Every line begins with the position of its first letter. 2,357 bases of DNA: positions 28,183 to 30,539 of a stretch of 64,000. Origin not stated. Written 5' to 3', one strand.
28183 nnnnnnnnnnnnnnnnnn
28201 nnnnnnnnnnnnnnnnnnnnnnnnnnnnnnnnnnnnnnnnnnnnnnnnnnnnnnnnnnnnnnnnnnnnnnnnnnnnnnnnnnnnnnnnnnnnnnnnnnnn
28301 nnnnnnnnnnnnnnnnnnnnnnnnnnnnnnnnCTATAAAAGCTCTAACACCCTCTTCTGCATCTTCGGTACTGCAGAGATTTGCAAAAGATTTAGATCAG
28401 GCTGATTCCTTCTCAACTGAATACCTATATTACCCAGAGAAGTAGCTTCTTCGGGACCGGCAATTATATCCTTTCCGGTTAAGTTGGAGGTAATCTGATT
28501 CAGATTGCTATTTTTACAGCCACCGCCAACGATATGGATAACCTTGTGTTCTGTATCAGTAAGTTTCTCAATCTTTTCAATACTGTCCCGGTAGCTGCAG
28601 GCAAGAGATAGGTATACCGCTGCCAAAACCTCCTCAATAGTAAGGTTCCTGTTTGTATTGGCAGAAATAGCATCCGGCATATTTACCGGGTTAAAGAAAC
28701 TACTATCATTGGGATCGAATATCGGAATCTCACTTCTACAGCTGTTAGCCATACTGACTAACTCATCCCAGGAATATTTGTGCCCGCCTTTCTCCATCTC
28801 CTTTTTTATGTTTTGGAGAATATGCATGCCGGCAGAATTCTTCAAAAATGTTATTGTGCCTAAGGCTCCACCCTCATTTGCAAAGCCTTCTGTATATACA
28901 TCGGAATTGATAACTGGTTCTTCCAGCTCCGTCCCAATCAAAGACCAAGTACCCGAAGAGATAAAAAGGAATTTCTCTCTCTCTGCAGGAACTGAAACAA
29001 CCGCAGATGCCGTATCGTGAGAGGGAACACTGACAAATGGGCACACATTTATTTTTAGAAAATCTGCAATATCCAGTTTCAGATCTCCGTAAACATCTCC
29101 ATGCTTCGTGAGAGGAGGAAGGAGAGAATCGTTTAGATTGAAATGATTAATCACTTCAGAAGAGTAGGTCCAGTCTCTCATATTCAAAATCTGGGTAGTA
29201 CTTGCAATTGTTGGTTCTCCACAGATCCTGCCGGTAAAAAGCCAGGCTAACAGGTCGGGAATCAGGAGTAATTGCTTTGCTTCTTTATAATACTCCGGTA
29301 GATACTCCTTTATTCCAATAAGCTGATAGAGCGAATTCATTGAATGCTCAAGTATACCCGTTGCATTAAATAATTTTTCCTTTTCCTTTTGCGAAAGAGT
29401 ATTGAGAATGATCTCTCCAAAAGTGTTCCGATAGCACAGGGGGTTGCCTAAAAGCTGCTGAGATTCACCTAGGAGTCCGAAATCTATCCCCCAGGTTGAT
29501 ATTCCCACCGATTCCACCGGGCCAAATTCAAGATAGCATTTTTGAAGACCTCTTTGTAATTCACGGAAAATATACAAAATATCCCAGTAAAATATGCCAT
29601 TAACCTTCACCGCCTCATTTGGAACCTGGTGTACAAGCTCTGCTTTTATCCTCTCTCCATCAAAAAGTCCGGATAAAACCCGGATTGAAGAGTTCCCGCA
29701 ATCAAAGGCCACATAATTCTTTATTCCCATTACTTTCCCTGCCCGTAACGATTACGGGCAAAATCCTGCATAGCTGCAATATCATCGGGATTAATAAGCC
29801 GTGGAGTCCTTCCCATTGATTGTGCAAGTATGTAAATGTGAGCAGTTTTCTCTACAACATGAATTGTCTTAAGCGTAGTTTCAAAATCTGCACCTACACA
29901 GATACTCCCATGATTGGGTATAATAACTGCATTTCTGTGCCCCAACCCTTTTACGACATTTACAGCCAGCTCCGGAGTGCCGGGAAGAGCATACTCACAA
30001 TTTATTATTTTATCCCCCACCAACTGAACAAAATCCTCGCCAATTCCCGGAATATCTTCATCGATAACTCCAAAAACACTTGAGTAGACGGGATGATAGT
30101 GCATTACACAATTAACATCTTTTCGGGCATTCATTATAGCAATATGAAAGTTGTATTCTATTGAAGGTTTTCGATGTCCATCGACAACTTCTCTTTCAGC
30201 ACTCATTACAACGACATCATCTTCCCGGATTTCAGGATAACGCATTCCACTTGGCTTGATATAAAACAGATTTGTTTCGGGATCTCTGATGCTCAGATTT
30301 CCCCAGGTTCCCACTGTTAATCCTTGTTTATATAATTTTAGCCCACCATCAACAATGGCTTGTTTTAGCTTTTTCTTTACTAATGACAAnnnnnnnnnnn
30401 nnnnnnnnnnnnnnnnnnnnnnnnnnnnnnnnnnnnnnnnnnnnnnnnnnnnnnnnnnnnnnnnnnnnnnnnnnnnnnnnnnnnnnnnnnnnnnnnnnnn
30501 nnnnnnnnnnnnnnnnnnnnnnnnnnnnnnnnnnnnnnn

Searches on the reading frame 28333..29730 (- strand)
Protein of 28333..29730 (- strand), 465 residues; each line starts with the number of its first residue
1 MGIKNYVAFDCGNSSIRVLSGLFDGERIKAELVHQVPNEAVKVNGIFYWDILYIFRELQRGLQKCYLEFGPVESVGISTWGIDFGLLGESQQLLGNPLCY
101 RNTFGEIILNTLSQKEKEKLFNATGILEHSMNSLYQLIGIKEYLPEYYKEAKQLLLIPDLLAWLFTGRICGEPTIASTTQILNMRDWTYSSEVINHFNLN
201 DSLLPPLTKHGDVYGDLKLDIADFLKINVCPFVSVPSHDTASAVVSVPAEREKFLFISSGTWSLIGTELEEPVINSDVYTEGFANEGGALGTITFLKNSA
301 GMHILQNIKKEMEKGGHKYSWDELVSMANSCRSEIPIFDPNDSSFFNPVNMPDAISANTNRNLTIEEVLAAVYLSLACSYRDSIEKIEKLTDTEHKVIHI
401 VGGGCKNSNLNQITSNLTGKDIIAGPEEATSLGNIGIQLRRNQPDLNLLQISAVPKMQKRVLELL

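Call 55: search_protein_families(library=pfam, proteins=[window:28333-29730:-], max_evalue=0.00001)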
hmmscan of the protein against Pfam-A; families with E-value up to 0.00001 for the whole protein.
window:28333-29730:- (465 aa): 2 families
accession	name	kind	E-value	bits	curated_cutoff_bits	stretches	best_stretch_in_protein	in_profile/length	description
PF02782.22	FGGY_C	-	1.2e-31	110.5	27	1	256-439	2-195/198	FGGY family of carbohydrate kinases, C-terminal domain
PF00370.27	FGGY_N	-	3.6e-24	86.2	28.8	1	6-245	2-244/245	FGGY family of carbohydrate kinases, N-terminal domain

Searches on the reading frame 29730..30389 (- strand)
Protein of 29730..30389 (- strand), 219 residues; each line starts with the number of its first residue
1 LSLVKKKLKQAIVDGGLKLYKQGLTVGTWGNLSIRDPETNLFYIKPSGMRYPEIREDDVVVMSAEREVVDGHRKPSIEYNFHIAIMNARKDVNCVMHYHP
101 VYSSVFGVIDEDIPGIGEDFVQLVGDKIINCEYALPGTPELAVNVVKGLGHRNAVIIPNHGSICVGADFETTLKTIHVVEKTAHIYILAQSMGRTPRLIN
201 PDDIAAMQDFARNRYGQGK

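Call 55: search_protein_families(library=pfam, proteins=[window:29730-30389:-], max_evalue=0.00001)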
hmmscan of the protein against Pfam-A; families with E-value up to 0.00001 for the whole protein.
window:29730-30389:- (219 aa): 1 family
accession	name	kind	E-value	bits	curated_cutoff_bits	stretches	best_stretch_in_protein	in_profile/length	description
PF00596.27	Aldolase_II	-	3.5e-47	161.1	22.2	1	11-187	2-183/183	Class II Aldolase and Adducin N-terminal domain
